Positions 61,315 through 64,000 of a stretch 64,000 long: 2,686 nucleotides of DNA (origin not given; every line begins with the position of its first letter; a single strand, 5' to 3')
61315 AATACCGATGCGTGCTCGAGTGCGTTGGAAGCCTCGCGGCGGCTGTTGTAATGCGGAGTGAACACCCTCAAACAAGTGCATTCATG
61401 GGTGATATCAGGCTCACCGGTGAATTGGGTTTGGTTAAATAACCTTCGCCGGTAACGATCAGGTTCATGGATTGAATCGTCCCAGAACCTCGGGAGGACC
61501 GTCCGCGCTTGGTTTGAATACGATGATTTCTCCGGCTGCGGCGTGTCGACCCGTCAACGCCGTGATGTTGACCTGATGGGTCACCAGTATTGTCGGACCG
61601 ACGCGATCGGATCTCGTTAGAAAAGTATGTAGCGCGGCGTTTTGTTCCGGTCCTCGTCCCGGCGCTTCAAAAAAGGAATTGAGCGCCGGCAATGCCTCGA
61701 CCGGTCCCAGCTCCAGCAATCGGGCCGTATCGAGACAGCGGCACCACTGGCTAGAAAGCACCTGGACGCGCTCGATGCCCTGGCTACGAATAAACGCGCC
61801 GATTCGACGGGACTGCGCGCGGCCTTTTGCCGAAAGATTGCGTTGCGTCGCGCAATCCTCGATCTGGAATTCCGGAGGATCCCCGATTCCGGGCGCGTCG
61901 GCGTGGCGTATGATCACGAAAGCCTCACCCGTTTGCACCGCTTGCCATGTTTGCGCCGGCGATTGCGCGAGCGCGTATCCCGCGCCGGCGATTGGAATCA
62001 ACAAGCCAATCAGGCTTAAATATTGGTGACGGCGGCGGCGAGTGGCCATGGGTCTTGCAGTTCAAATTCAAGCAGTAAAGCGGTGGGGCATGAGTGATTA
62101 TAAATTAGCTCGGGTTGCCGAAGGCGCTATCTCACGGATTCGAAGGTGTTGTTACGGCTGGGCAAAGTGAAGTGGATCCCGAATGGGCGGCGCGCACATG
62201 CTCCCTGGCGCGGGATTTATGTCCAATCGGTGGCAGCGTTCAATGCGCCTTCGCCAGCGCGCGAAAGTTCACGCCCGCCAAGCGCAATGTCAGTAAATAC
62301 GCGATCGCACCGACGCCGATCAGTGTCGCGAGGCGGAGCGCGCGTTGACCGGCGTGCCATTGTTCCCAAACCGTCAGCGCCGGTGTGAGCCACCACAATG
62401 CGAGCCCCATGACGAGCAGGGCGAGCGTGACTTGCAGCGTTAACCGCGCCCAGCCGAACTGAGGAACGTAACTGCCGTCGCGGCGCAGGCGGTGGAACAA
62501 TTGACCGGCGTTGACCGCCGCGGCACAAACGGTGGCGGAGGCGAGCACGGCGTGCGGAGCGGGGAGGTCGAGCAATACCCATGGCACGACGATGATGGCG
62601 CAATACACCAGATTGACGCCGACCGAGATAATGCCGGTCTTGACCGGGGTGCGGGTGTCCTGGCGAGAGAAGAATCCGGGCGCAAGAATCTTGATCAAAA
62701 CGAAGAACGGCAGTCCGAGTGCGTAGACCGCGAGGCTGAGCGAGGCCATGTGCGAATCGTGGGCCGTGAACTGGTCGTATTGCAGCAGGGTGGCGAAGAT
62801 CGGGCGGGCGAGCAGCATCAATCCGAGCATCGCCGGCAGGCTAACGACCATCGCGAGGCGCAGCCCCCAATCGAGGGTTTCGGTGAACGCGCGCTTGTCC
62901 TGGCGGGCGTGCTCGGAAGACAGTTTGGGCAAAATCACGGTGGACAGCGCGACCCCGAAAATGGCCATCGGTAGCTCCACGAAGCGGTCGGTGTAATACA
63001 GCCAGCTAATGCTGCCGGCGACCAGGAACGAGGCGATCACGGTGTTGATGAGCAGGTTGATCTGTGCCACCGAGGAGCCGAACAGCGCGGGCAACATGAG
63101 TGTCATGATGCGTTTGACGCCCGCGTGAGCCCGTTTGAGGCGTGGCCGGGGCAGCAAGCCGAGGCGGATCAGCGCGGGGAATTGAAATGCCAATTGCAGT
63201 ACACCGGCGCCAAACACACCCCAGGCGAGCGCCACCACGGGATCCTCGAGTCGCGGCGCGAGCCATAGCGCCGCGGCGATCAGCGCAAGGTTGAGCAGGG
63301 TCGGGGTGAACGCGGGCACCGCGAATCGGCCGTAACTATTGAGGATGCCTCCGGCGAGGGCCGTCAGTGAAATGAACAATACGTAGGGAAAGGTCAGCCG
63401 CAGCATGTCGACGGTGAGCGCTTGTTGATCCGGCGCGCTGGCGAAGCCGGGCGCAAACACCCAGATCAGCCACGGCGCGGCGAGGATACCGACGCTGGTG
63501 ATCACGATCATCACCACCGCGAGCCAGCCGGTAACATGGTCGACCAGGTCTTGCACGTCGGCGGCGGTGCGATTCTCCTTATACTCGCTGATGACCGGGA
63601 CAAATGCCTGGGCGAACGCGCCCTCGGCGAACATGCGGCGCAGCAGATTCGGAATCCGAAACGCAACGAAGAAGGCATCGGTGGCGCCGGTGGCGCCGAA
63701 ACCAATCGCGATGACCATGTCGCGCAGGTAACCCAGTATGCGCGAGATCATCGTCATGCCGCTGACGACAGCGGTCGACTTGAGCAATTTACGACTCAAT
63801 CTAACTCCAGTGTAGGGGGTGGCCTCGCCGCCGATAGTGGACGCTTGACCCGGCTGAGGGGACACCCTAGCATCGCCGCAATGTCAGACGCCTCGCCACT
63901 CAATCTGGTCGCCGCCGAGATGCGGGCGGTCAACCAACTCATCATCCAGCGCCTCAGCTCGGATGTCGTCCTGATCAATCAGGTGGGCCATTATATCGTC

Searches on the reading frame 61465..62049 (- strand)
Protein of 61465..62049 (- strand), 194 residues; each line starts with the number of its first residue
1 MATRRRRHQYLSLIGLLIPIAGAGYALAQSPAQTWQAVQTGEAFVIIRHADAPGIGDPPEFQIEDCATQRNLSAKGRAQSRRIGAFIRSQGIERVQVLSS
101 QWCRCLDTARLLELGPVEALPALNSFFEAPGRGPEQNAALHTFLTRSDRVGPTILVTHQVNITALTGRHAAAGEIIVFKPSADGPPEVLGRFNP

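Call 4: search_protein_families(library=pfam, proteins=[window:61465-62049:-])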
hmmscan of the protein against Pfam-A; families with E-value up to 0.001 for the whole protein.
window:61465-62049:- (194 aa): 1 family
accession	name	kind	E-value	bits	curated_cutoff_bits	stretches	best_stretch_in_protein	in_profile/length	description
PF00300.27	His_Phos_1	-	1.2e-05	25.5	21.7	1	68-123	21-77/194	Histidine phosphatase superfamily (branch 1)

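Call 40: search_protein_families(library=ncbifam, proteins=[window:61465-62049:-], max_evalue=0.01)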
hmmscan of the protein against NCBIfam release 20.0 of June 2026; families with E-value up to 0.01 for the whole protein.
window:61465-62049:- (194 aa): 4 families
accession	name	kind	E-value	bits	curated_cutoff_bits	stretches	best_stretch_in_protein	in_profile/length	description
NF004842.0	PRK06193.1-3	subfamily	9.8e-20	70.9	325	1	10-192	9-194/209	hypothetical protein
NF004841.0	PRK06193.1-1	equivalog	3.2e-15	56.1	178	1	35-181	58-211/232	hypothetical protein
TIGR00249.1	sixA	equivalog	0.00034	20.5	74.5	1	66-112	17-63/154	phosphohistidine phosphatase SixA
NF052369.1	PmrG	equivalog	0.0066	15.9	170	0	32-112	11-86/168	lipopolysaccharide core heptose(II)-phosphate phosphatase PmrG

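Call 56: find_encoding_contigs(protein=window:61465-62049:-, flank=10000, max_places=4)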
Protein window:61465-62049:- (194 aa): 3 contigs read that carry it; 2 places shown.
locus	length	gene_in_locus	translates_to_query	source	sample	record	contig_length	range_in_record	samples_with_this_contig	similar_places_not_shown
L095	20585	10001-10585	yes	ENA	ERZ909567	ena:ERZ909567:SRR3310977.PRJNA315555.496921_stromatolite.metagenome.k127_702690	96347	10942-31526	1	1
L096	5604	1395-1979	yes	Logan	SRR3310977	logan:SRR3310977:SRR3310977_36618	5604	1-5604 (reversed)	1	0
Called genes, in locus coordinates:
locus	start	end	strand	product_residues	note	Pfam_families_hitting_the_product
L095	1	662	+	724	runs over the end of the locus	PF04015:DUF362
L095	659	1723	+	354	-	PF01073:3Beta_HSD, PF01370:Epimerase, PF04321:RmlD_sub_bind (faint), PF07993:NAD_binding_4 (faint), PF13460:NAD_binding_10, PF16363:GDP_Man_Dehyd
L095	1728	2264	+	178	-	-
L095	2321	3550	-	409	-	-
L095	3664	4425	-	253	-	-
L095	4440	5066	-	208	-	-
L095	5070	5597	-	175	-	-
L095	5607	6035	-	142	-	-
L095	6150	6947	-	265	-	PF00899:ThiF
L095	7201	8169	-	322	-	PF00348:polyprenyl_synt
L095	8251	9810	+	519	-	PF03023:MurJ, PF13440:Polysacc_synt_3, PF01554:MatE (weak)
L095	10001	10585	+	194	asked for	PF00300:His_Phos_1 (faint)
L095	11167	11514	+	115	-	PF00816:Histone_HNS (weak)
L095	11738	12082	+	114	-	PF03788:LrgA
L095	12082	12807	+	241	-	PF04172:LrgB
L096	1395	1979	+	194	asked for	PF00300:His_Phos_1 (faint)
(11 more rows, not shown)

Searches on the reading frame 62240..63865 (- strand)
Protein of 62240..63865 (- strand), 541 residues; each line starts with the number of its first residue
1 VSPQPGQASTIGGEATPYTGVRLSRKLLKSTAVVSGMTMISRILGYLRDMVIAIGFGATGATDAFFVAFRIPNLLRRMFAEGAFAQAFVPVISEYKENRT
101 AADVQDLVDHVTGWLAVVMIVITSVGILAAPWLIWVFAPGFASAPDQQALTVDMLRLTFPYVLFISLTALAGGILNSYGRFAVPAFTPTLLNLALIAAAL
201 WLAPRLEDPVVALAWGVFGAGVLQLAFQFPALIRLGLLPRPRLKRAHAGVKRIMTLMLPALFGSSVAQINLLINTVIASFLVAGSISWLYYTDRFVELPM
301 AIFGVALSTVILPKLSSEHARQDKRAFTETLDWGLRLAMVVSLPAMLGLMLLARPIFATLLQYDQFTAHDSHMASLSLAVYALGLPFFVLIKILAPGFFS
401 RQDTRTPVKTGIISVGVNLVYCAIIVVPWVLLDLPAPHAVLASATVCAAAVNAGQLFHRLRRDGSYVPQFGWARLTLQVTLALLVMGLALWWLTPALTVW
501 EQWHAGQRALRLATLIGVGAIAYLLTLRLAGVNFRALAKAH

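Call 4: search_protein_families(library=pfam, proteins=[window:62240-63865:-])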
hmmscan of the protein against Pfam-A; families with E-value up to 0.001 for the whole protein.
window:62240-63865:- (541 aa): 3 families
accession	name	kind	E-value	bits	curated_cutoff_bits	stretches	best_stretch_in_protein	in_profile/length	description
PF03023.19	MurJ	-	3.7e-129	431.7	27.4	1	53-495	2-434/451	Lipid II flippase MurJ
PF13440.11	Polysacc_synt_3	-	2.1e-07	30.9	23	1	126-361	58-284/293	Polysaccharide biosynthesis protein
PF01554.23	MatE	-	3.7e-07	30.4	24.9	1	293-423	35-160/161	MatE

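Call 35: find_homologous_proteins(query=window:62240-63865:-, max_evalue=1e-80)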
Query window:62240-63865:- (541 aa): 7990 proteins with E <= 1e-80 among 8000 candidates; the best 120 are listed.
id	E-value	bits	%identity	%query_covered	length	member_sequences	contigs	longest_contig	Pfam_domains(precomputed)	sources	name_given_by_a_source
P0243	0.0e+0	1113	100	96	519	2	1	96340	PF01554.24,PF13440.12,PF03023.20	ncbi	ncbi:MAG: murein biosynthesis integral membrane protein MurJ [Thiotrichales bacterium]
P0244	1.2e-263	894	81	93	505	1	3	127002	PF01554.24,PF03023.20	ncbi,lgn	-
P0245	5.2e-226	769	68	96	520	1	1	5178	PF01554.24,PF03023.20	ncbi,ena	-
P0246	1.8e-223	761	69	96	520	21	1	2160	PF03023.20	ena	-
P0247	7.1e-223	759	70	91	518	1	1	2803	PF03023.20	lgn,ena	-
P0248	9.0e-220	749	69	96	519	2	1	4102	PF01554.24,PF03023.20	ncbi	-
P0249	2.2e-218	744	67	94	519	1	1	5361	PF01554.24,PF03023.20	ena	-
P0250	6.8e-218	743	67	94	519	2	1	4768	PF01554.24,PF03023.20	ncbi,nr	ncbi:MAG TPA: murein biosynthesis integral membrane protein MurJ [Gammaproteobacteria bacterium]|nr:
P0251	2.9e-217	741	67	96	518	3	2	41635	PF01554.24,PF03023.20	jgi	jgi:putative peptidoglycan lipid II flippase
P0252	1.3e-216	738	67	96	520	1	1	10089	PF03023.20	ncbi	-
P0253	5.7e-216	736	67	93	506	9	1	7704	PF01554.24,PF03023.20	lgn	-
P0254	9.7e-216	736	64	98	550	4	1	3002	PF03023.20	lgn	-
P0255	1.2e-215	735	66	96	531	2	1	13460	PF01554.24,PF13440.12,PF03023.20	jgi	-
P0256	1.3e-213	729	66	95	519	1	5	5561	PF01554.24,PF03023.20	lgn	-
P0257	2.9e-213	727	63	97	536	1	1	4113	PF01554.24,PF13440.12,PF03023.20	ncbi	-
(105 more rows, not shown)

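Call 36: find_encoding_contigs(protein=P0244, flank=10000, max_places=4)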
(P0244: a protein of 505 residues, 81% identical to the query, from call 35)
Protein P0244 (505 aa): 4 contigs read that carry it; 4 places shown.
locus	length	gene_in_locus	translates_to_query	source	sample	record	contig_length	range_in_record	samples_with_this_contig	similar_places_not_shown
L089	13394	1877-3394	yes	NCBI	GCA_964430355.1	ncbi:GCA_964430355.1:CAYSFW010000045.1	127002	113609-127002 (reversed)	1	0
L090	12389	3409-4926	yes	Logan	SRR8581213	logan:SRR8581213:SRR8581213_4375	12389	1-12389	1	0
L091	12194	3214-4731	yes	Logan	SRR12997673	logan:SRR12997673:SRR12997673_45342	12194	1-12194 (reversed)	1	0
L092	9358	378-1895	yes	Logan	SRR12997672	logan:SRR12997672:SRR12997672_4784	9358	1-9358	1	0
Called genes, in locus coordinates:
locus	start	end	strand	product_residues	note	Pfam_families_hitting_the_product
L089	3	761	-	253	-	?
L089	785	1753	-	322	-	PF00348:polyprenyl_synt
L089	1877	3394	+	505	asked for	PF01554:MatE (faint), PF03023:MurJ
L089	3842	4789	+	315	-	PF00005:ABC_tran, PF13175:AAA_15 (faint), PF13304:AAA_21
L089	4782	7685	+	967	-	PF12679:ABC2_membrane_2, PF12730:ABC2_membrane_4 (weak), PF13346:ABC2_membrane_5 (weak), PF12698:ABC2_membrane_3, PF23357:DUF7088, PF09822:ABC_transp_aux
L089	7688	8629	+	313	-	PF14238:DUF4340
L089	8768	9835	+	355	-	PF00923:TAL_FSA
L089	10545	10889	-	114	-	PF02452:PemK_toxin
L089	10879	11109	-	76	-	PF04014:MazE_antitoxin (weak), PF15937:PrlF_antitoxin (weak)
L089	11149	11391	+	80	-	-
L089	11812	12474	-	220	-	PF05724:TPMT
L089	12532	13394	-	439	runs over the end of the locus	PF19289:PmbA_TldD_3rd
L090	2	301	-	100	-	?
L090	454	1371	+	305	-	PF00126:HTH_1, PF03466:LysR_substrate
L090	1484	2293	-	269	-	PF00899:ThiF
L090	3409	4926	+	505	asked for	PF01554:MatE (faint), PF03023:MurJ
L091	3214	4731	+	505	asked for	PF01554:MatE (faint), PF03023:MurJ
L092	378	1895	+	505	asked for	PF01554:MatE (faint), PF03023:MurJ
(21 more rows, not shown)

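Call 37: find_encoding_contigs(protein=P0243, flank=10000, max_places=3)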
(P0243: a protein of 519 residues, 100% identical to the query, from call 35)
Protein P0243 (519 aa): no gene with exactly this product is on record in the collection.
